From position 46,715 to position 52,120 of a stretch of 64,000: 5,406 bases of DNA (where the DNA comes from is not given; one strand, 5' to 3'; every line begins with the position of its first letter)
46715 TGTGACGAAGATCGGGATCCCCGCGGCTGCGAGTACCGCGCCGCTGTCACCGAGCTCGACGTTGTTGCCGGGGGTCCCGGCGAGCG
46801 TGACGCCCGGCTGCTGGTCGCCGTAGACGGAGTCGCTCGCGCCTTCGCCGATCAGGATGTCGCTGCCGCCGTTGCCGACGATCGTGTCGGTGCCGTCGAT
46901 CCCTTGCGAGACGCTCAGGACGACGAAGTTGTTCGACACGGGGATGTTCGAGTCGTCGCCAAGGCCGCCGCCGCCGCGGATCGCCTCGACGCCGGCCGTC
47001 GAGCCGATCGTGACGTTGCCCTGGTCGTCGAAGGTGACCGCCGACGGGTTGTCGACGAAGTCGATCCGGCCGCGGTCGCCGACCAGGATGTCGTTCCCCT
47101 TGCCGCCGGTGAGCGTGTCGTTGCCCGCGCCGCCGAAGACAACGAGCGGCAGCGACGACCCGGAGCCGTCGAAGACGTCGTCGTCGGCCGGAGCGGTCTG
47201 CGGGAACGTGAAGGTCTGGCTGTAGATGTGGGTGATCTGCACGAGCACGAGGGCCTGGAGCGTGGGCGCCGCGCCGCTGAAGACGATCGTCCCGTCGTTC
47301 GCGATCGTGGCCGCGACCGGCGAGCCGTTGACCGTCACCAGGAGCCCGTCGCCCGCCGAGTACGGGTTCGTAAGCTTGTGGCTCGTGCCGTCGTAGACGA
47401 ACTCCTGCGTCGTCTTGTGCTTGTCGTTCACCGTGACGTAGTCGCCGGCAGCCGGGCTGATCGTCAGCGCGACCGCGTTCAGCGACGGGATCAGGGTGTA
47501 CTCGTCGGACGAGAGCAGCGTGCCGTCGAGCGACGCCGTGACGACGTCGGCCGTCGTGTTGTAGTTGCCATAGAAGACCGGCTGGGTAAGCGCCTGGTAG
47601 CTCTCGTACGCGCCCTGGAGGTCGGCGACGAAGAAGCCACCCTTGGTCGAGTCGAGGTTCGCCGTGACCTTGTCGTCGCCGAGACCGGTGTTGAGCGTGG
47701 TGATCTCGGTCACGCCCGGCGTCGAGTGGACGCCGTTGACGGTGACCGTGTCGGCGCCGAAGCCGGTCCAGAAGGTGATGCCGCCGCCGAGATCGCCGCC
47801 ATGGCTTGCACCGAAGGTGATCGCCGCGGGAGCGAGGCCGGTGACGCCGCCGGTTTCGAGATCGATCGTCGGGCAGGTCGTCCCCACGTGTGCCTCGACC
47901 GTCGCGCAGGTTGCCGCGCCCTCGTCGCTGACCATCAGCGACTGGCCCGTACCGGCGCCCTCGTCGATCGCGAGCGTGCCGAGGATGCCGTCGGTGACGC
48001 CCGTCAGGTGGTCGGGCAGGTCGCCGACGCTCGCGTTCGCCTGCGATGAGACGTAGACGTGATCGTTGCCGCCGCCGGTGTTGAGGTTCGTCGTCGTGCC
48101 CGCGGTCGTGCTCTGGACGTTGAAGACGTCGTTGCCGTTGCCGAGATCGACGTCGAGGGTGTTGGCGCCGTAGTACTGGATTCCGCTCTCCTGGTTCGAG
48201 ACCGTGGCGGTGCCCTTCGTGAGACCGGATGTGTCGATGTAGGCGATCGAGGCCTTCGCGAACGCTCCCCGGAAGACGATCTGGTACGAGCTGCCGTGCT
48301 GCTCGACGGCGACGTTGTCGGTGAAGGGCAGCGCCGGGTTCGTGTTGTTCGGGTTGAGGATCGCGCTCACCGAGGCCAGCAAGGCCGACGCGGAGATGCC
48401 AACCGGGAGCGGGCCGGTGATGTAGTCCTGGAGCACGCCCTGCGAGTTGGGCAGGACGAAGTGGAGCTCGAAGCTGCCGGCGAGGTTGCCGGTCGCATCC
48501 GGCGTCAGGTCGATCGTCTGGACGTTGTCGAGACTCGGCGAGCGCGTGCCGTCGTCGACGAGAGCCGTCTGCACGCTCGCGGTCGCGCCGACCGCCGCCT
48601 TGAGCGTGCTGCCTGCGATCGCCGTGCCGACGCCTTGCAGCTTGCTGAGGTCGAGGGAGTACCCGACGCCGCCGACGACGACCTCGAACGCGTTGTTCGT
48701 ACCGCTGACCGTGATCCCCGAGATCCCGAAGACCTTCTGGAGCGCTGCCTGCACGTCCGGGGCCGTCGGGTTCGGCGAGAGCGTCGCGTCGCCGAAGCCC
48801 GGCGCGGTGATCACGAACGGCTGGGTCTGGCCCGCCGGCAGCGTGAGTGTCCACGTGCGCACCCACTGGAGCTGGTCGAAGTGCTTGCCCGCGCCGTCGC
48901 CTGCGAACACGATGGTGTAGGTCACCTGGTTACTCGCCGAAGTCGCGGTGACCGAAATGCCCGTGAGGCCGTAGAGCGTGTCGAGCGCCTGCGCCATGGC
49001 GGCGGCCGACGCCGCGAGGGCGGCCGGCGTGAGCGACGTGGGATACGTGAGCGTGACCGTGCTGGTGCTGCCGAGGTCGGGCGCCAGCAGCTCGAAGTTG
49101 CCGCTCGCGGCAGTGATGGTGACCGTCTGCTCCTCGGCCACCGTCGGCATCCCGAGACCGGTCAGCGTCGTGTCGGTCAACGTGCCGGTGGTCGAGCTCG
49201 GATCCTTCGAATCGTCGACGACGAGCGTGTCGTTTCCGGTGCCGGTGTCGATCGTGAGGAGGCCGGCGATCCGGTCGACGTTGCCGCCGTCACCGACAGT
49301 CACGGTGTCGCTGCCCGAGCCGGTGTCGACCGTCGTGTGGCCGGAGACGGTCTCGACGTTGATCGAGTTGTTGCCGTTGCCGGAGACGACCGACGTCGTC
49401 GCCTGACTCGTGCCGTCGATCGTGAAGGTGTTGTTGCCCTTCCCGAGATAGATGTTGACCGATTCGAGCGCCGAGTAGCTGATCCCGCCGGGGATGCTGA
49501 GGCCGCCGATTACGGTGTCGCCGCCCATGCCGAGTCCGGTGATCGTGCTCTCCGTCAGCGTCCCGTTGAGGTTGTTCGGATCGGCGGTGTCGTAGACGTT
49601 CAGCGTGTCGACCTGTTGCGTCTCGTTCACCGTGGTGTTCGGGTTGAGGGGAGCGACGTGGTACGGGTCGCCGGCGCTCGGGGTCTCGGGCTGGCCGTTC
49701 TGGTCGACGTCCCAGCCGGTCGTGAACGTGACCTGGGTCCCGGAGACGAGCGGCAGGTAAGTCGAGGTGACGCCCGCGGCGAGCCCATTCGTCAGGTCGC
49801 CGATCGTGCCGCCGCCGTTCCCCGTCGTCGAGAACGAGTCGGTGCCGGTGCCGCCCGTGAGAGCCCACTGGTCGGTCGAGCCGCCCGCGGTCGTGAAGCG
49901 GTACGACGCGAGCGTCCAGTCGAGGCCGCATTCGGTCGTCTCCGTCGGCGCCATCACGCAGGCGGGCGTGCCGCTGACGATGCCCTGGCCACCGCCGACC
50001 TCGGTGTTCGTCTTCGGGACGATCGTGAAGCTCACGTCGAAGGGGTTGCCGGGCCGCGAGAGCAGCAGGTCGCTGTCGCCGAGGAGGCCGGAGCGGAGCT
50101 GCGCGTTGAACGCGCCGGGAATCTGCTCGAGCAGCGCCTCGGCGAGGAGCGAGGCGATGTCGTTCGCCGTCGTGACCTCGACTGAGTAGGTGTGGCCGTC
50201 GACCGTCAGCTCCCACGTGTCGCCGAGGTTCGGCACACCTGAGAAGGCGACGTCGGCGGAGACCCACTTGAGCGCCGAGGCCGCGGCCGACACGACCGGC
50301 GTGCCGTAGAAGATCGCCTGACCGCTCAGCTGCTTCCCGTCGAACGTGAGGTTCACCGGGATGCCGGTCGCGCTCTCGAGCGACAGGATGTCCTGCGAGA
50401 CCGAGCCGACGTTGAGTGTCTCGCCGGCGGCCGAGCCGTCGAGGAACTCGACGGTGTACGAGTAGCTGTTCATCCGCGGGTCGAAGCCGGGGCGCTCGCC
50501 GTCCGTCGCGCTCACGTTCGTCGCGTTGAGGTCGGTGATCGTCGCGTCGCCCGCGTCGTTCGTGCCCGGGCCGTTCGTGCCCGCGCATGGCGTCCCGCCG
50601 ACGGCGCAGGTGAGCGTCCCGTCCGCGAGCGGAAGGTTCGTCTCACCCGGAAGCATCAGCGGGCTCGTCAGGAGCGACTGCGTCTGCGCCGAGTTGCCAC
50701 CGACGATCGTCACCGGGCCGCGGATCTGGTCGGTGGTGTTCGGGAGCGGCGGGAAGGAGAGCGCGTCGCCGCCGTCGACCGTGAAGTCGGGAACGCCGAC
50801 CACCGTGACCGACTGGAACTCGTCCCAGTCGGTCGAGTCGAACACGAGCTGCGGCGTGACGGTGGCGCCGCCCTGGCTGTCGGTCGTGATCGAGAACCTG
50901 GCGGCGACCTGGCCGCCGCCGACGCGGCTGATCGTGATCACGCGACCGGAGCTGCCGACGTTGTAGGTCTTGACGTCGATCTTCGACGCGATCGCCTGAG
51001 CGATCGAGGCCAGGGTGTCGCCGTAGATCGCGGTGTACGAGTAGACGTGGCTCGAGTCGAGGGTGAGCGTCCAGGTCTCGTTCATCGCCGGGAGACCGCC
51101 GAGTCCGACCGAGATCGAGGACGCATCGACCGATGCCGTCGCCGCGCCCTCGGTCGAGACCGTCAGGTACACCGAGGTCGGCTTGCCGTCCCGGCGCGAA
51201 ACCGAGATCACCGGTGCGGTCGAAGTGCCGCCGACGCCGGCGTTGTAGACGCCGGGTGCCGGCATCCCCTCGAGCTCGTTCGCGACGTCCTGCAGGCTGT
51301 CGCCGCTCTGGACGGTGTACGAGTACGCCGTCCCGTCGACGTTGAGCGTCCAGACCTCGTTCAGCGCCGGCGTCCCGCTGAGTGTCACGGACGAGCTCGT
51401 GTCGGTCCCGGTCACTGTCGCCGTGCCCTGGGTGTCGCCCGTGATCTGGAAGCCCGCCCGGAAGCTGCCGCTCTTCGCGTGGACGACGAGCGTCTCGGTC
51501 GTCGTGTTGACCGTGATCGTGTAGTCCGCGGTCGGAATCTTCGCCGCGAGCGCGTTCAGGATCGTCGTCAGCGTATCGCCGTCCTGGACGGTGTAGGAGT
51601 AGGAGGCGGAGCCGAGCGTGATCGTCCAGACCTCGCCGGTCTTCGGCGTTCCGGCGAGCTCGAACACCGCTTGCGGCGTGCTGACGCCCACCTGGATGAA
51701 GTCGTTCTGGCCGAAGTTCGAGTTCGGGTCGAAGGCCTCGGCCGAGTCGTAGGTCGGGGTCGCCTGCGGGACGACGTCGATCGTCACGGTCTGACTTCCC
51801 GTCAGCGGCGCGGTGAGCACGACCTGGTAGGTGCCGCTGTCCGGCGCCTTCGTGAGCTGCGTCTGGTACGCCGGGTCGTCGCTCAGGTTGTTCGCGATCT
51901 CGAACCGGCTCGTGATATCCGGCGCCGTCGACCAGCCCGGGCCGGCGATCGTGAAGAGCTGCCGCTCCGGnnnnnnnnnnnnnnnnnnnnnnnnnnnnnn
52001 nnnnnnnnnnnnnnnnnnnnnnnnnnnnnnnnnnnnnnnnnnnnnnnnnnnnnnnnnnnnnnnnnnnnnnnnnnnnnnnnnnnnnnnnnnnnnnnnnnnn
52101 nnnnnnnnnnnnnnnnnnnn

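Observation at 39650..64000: Single ORF of at least 8,113 codons (24.3 kb, 38% of the window), open at the window edge, with no recognisable export or anchoring signal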

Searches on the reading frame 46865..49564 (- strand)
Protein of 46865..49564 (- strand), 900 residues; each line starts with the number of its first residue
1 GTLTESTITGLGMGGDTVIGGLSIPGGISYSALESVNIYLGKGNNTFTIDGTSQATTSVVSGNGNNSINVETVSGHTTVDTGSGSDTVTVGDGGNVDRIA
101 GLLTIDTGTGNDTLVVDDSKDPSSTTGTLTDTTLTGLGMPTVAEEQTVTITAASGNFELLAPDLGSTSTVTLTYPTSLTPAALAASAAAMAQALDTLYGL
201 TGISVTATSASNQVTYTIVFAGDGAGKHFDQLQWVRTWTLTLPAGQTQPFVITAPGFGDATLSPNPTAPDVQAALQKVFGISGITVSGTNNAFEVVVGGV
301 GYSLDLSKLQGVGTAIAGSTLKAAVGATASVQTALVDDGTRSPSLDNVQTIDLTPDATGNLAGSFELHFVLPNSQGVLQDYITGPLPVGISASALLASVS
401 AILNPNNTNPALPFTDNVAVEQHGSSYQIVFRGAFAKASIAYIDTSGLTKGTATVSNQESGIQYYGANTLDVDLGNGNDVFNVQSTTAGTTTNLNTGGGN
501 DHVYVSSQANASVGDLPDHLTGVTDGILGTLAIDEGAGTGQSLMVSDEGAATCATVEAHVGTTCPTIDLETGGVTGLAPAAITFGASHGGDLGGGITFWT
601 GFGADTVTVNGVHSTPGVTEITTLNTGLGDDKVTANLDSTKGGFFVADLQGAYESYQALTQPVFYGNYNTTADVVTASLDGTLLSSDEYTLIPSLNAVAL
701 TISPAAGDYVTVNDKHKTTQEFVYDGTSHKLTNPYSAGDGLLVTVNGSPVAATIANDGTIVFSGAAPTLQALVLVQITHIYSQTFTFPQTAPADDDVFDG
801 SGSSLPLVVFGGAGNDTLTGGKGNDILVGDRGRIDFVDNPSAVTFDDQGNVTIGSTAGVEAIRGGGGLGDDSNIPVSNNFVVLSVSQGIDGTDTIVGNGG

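Call 17: search_protein_families(library=pfam, proteins=[window:46865-49564:-], max_evalue=1)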
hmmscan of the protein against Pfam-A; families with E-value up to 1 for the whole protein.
window:46865-49564:- (900 aa): 2 families
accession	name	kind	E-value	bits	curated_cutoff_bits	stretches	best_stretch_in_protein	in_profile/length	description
PF00353.25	HemolysinCabind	-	1.6e-06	28.4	23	1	809-832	9-32/36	RTX calcium-binding nonapeptide repeat (4 copies)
PF14289.11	DUF4369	-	0.11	13.5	25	0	35-66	60-88/91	Domain of unknown function (DUF4369)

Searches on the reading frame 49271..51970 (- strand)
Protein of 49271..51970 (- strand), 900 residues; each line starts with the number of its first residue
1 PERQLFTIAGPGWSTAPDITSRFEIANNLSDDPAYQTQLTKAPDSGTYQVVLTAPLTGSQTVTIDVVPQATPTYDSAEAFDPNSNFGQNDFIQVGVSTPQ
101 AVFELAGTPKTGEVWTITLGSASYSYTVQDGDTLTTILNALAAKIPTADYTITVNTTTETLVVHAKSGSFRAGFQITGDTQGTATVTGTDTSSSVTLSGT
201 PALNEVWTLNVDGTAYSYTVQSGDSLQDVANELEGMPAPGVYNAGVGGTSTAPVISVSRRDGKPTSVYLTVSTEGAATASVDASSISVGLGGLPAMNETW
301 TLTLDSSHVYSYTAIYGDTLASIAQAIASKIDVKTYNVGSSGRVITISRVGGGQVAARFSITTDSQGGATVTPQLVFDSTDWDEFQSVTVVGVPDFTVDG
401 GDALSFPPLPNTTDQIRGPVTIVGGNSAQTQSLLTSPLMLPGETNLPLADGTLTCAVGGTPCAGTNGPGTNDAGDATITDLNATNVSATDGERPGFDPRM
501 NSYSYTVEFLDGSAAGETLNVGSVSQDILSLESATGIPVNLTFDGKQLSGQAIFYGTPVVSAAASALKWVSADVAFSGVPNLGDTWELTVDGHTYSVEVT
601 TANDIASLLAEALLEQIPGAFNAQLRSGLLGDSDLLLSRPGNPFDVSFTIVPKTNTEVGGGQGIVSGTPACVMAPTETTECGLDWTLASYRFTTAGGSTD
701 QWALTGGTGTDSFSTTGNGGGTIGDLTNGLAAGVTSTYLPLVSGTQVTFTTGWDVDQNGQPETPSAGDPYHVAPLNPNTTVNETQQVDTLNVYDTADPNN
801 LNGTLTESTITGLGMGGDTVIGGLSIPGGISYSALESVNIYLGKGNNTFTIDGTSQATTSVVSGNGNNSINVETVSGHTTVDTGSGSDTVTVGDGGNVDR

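Call 17: search_protein_families(library=pfam, proteins=[window:49271-51970:-], max_evalue=1)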
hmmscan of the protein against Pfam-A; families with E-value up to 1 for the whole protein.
window:49271-51970:- (900 aa): 3 families
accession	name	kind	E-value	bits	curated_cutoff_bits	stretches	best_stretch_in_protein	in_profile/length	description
PF01476.26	LysM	-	3e-07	30.7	20.9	1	218-232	1-15/43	LysM domain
PF23861.1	Ribophorin_II_2nd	-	0.081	13.6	23.4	0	21-66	52-103/105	Ribophorin II second domain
PF13510.11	Fer2_4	-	0.16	12.5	22.8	0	538-566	3-28/82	2Fe-2S iron-sulfur cluster binding domain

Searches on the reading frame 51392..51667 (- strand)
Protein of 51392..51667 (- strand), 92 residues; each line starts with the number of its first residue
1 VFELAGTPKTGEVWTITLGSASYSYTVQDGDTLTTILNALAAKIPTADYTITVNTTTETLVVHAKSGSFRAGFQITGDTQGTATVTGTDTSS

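Call 66: predict_structure(alignment_id=A3)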
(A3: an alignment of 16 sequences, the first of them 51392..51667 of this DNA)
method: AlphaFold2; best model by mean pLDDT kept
length: 92 residues; sequences in the alignment: 16
mean_pLDDT: 92.7   pTM: 0.84
mean pLDDT of the five models: 92.7, 91.8, 90.8, 90.6, 90.5
residues with pLDDT >= 90: 77; 70-90: 10; 50-70: 5; < 50: 0
segments of 3 or more residues with pLDDT < 50: none
pLDDT, mean of each block of 10 residues (from residue 1): 95 96 97 98 97 97 95 82 84 65
secondary structure, 60 per line:
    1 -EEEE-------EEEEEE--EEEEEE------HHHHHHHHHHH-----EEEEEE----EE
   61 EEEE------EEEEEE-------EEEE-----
elements in order: E2-5 E13-18 E21-26 H33-43 E49-54 E59-64 E71-76 E84-87

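Call 68: fold_search(model_id=the predicted structure, library=pdb)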
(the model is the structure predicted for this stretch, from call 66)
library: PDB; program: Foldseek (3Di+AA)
matches with E <= 10: 124; with E <= 0.001: 0
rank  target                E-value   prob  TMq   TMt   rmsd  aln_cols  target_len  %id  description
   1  8kee_C                4.8e-03  1.00  0.58  0.14   4.2        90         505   24  Cyanophage A-1(L) sheath-tube (released 2024-04-10)
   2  8kee_A                1.2e-02  1.00  0.58  0.14   4.2        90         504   24  Cyanophage A-1(L) sheath-tube (released 2024-04-10)
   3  8i4m_A                5.1e-02  1.00  0.66  0.09   3.4        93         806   13  Portal-tail complex structure of the Cyanophage P-SCSP1u (released 2023-11-01)
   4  7y22_Y                1.2e-01  0.98  0.64  0.09   4.0        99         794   17  CryoEM structure of Klebsiella phage Kp7 tail complex applied with C6 symmetry (released 2023-06-14)
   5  9ndy_L                1.2e-01  0.98  0.61  0.14   6.9        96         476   20  Composite baseplate asymmetric unit of JohannRWettstein (Bas63) (released 2025-11-19)
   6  8fqc_I1               1.4e-01  0.98  0.66  0.15   3.6       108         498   22  Structure of baseplate with receptor binding complex of Agrobacterium phage Milano (released 2024-01-31)
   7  8fop_j                1.6e-01  0.97  0.61  0.14   4.1       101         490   19  Structure of Agrobacterium tumefaciens bacteriophage Milano curved tail (released 2024-01-17)
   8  9vvr_d                2.7e-01  0.92  0.63  0.09   4.8        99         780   16  Structure of the bacteriophage E1004 tail (released 2025-11-12)
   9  9ndy_H                2.7e-01  0.72  0.50  0.12   7.1        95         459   19  Composite baseplate asymmetric unit of JohannRWettstein (Bas63) (released 2025-11-19)
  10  8foy                  2.9e-01  0.95  0.58  0.13   4.0        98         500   20  Structure of Agrobacterium tumefaciens bacteriophage Milano contracted tail-sheath (released 2024-01-17)
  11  9ndy_I                3.0e-01  0.85  0.56  0.14   6.7        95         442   18  Composite baseplate asymmetric unit of JohannRWettstein (Bas63) (released 2025-11-19)
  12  9cc7_I                3.4e-01  0.54  0.44  0.13   5.0        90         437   18  Bacteriophage PhiTE extended connector complex (released 2025-04-16)
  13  9khy_a                3.6e-01  0.66  0.49  0.11  10.1       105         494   13  Terminator and trunk structure of Escherichia phage Mu (released 2025-02-12)
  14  8e4g_P                4.3e-01  0.85  0.56  0.08   3.7        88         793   18  Remodeling of the bacteriophage T7 during initial infection (released 2023-09-27)
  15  9ki1_1                8.9e-01  0.60  0.58  0.14   4.8       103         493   14  Baseplate structure of Escherichia phage Mu (released 2025-02-12)
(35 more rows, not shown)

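Call 69: search_protein_representatives(alignment_id=A3)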
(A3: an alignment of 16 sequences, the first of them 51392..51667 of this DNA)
Query: 16 sequences, 91 profile positions. Proteins with E-value up to 0.001 (for the whole library): 1026; up to 1e-10: 400; up to 1e-30: 107. The best 150 are listed.
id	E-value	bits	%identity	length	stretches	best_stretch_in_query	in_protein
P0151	8.9e-181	602.8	-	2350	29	1-85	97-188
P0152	3.0e-138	466.5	-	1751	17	2-75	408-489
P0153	1.1e-132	448.7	-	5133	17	2-90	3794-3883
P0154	1.3e-122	416.4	-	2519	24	2-79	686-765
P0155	9.2e-106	362.4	-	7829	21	2-84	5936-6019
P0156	9.5e-106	362.3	-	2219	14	2-78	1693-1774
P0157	1.2e-99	342.8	-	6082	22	3-84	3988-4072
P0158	1.0e-97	336.6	-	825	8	2-89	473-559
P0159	4.7e-91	315.2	-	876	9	1-85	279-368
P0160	1.2e-81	285.1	-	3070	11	2-88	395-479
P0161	7.6e-80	279.3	-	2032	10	2-81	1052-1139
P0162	1.9e-78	274.8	-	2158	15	2-62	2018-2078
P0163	2.1e-78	274.7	-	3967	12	2-89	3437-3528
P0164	8.5e-78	272.7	-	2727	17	3-87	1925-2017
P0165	9.7e-78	272.5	-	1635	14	9-81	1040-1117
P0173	7.5e-73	256.9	-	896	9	2-81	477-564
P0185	3.0e-59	213.3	-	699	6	1-87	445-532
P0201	2.2e-49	181.7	-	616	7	2-88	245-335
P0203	9.3e-49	179.7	-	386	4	3-90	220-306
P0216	8.7e-41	154.1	-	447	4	2-89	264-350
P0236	1.8e-34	133.9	-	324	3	2-80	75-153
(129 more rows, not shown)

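Call 70: search_protein_families(library=pfam, proteins=[P0151, P0152, P0158, P0159, P0203, P0236, P0216, P0185, P0173, P0201], max_evalue=0.001)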
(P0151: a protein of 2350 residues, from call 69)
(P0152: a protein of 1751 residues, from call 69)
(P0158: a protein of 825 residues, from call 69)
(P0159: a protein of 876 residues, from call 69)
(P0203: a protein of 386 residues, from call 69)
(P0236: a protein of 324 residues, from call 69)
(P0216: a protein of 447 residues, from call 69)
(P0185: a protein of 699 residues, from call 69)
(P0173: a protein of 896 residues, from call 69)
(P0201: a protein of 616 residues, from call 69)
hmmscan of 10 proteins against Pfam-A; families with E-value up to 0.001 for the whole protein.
P0151 (2350 aa): 0 families

P0152 (1751 aa): 1 family
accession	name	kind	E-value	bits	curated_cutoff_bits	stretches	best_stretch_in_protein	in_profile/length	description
PF01476.26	LysM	-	6.6e-13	48.8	20.9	0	1076-1096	1-19/43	LysM domain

P0158 (825 aa): 0 families

P0159 (876 aa): 1 family
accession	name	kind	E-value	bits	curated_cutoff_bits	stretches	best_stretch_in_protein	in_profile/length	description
PF01476.26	LysM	-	2e-05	24.9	20.9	0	11-26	1-16/43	LysM domain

P0203 (386 aa): 1 family
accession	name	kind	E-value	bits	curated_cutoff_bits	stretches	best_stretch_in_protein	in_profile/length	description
PF01476.26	LysM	-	0.00025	21.4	20.9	0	151-170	1-20/43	LysM domain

P0236 (324 aa): 1 family
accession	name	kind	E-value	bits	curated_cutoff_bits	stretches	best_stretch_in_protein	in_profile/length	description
PF01476.26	LysM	-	9.4e-05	22.7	20.9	0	288-303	1-16/43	LysM domain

P0216 (447 aa): 0 families

P0185 (699 aa): 0 families

P0173 (896 aa): 0 families

P0201 (616 aa): 1 family
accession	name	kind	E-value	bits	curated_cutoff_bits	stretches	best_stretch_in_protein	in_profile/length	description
PF01476.26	LysM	-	4.5e-09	36.6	20.9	0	368-383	1-16/43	LysM domain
